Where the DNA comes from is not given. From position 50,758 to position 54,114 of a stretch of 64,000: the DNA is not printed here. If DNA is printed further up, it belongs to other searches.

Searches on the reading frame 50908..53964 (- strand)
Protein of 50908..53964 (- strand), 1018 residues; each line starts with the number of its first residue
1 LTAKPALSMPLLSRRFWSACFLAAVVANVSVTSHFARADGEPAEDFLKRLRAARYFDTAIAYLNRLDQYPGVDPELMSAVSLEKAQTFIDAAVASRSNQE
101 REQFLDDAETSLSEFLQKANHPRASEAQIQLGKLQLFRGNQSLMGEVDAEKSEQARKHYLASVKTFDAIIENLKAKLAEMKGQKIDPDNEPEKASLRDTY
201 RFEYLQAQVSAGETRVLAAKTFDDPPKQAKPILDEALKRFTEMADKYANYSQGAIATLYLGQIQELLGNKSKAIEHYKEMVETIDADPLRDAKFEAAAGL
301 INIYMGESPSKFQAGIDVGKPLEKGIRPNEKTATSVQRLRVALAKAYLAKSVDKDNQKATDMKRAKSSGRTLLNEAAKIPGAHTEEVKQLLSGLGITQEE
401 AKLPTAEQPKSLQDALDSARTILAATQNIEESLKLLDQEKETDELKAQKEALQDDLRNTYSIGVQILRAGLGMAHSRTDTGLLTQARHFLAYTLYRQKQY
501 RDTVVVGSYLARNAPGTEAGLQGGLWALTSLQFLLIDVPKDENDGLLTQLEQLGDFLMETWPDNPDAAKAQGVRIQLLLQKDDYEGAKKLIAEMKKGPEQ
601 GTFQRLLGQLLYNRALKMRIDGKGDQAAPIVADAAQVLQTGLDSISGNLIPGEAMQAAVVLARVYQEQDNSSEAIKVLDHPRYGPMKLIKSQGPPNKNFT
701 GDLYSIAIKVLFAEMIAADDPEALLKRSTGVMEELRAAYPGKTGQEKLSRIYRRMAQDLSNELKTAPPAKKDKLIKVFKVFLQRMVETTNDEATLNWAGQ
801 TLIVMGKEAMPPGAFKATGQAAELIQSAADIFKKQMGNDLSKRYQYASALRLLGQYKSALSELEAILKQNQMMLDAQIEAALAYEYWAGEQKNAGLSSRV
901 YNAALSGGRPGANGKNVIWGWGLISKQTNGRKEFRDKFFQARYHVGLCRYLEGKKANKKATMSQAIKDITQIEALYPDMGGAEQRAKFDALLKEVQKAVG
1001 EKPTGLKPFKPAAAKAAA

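Call 100: search_protein_families(library=pfam, proteins=[window:50908-53964:-], max_evalue=0.0001)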
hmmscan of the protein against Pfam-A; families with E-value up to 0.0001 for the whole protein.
window:50908-53964:- (1018 aa): 3 families
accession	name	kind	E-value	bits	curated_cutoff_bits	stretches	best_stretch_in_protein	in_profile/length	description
PF13428.12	TPR_14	-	1.2e-06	29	23.5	0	844-870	5-31/44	Tetratricopeptide repeat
PF13432.12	TPR_16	-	7.1e-06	26.8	32.7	0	234-285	14-59/65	Tetratricopeptide repeat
PF12895.13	ANAPC3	-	6.8e-05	23.5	27.2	0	834-881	17-63/82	Anaphase-promoting complex, cyclosome, subunit 3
